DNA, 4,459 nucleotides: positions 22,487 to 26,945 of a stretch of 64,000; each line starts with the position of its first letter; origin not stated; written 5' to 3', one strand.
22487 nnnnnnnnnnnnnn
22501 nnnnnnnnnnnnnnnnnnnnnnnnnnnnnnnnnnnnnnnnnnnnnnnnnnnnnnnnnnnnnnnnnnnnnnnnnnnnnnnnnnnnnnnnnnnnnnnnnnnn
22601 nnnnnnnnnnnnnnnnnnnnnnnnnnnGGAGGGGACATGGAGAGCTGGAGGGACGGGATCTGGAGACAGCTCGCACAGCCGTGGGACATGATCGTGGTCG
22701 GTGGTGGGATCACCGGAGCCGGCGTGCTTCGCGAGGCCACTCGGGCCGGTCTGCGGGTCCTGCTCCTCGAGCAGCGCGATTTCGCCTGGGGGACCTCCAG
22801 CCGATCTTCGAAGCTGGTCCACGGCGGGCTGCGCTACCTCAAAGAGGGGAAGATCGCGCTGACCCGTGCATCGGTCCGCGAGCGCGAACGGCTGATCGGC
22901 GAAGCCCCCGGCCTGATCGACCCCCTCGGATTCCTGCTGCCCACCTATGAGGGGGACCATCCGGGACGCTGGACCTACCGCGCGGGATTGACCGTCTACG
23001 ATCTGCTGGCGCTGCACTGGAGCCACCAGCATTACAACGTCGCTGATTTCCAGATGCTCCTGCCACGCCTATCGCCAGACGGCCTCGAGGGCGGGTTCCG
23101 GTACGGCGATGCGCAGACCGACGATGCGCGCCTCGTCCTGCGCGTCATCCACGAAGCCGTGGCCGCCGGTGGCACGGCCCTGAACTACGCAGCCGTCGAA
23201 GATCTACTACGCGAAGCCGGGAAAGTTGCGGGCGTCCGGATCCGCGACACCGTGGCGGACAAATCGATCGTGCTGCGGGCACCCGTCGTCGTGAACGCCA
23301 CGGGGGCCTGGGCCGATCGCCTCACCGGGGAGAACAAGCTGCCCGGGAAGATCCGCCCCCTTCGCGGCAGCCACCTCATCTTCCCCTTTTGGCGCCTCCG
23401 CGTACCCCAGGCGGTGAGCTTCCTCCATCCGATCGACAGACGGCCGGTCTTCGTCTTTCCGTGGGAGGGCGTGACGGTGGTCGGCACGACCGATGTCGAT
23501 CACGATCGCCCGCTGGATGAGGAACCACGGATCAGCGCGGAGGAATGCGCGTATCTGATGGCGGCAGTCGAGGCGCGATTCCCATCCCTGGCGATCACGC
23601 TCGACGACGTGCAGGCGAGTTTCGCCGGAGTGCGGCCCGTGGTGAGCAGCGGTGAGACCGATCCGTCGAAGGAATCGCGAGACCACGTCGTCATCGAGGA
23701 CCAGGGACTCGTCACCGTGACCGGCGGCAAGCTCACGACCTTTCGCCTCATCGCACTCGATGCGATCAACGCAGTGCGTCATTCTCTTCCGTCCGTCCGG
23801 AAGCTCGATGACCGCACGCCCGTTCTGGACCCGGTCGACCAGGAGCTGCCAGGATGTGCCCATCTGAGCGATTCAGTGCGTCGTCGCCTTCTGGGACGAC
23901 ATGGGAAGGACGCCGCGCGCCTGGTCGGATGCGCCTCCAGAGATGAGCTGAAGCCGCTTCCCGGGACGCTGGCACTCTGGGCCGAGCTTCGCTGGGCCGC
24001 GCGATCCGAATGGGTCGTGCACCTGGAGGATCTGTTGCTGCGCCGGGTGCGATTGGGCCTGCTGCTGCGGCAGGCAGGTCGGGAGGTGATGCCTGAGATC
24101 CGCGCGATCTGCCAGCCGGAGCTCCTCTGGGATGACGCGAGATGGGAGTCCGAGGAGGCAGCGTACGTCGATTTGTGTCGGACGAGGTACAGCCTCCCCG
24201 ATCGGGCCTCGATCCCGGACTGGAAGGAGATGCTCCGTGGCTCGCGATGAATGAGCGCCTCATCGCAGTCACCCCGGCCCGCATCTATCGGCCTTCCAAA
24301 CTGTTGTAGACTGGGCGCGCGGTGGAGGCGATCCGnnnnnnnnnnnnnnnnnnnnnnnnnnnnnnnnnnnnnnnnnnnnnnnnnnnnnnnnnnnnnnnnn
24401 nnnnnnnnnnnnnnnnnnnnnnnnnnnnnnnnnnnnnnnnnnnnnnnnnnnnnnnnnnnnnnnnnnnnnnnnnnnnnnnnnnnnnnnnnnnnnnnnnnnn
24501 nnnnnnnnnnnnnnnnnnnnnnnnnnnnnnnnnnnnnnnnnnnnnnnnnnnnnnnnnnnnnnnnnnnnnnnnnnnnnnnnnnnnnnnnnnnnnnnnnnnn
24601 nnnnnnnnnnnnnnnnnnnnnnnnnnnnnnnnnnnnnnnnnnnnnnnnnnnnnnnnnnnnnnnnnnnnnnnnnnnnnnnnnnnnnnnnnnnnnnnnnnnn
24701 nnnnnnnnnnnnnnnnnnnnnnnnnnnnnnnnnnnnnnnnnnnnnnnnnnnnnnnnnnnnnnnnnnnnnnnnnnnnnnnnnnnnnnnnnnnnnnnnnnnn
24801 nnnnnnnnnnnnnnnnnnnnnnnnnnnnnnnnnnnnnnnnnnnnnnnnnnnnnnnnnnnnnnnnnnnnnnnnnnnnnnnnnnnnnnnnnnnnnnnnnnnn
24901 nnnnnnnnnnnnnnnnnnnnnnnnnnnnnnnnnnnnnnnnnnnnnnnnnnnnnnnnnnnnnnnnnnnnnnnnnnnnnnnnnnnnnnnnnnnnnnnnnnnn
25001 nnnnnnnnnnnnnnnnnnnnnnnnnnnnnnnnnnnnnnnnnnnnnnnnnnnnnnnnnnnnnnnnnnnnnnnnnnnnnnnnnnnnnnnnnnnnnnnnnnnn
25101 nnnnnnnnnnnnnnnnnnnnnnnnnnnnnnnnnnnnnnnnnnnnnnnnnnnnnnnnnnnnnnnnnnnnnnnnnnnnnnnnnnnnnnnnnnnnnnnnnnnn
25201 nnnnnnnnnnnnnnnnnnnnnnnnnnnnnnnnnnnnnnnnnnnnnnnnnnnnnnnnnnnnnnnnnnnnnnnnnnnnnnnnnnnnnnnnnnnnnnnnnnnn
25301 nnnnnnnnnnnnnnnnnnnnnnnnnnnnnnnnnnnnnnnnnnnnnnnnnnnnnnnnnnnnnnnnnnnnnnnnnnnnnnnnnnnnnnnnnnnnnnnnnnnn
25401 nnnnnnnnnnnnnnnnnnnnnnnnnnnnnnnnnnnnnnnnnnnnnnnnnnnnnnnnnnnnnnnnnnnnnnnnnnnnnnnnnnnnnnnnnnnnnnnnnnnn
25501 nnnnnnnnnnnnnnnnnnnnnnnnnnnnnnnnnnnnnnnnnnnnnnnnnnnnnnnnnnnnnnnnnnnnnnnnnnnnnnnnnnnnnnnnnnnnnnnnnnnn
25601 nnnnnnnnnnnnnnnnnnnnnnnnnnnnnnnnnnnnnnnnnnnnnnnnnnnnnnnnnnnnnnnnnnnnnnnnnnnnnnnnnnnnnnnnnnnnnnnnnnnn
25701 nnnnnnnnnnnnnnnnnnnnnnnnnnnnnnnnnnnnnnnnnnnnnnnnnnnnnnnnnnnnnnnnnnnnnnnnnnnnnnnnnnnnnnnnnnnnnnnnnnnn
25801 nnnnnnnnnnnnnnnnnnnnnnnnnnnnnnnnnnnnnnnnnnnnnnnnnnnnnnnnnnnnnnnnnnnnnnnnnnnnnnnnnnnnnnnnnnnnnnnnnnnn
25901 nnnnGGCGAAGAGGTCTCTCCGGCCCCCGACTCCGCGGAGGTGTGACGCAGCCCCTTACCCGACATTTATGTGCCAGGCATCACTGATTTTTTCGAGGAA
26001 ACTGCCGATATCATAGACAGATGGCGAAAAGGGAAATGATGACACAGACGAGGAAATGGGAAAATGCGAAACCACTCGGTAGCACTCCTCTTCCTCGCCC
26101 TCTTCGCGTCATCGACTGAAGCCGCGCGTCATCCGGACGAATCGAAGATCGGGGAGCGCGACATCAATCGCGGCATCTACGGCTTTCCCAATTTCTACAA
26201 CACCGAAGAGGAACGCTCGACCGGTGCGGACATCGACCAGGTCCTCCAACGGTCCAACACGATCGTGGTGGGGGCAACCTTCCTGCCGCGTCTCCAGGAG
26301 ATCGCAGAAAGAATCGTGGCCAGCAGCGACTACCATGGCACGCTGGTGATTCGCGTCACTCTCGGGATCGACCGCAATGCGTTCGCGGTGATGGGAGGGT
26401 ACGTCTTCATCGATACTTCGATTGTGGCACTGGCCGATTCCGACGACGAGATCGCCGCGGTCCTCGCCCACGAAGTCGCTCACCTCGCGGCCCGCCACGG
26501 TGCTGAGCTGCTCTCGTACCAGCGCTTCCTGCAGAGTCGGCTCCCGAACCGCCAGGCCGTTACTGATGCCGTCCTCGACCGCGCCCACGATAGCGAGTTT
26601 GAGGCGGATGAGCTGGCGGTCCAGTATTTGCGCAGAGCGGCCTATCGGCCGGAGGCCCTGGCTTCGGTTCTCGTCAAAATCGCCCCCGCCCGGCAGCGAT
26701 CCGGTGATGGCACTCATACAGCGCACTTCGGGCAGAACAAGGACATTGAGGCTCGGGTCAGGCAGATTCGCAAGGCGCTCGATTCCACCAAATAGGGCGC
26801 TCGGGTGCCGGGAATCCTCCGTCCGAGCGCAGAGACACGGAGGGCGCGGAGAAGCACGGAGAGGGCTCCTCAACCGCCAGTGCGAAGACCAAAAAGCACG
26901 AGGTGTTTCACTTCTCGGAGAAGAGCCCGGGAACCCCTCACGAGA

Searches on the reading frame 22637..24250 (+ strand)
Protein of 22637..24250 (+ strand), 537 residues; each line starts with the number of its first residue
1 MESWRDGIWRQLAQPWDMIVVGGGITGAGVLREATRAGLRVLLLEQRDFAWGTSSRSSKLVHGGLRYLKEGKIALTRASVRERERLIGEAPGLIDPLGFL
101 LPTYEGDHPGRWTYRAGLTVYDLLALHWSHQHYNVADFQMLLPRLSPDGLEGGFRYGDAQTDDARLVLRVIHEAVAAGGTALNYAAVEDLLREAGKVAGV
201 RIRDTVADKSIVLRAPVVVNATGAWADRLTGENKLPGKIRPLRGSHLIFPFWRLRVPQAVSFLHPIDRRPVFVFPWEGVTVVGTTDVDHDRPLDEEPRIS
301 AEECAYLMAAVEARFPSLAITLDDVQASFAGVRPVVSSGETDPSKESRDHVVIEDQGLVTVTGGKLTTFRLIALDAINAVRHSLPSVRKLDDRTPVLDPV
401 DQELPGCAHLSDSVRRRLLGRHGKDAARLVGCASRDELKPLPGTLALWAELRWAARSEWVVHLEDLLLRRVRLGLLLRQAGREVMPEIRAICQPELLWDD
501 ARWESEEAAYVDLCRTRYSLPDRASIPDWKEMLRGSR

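Call 58: search_protein_families(library=pfam, proteins=[window:22637-24250:+], max_evalue=0.001)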
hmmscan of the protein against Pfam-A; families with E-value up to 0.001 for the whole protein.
window:22637-24250:+ (537 aa): 5 families
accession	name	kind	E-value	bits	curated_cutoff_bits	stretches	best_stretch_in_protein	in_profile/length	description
PF01266.30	DAO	-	1.4e-54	186.5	27.9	1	17-366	1-349/353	FAD dependent oxidoreductase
PF16901.10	DAO_C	-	3.3e-16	59.8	31.4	1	409-502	27-125/126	C-terminal domain of alpha-glycerophosphate oxidase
PF12831.13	FAD_oxidored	-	3.3e-06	27.1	27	0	17-57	1-41/416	FAD dependent oxidoreductase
PF13450.12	NAD_binding_8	-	0.00022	21.9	21.9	1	20-53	1-34/68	NAD(P)-binding Rossmann-like domain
PF00890.30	FAD_binding_2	-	0.00031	20.5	20.4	0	17-227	1-206/414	FAD binding domain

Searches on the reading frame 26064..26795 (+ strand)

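Call 10: search_protein_families(library=pfam, proteins=[window:26064-26795:+], max_evalue=0.01)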
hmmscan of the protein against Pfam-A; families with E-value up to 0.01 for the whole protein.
window:26064-26795:+ (243 aa): 1 family
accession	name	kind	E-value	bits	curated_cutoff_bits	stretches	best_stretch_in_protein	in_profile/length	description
PF01435.24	Peptidase_M48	-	1.6e-19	70.9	20.3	1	76-157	6-92/186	Peptidase family M48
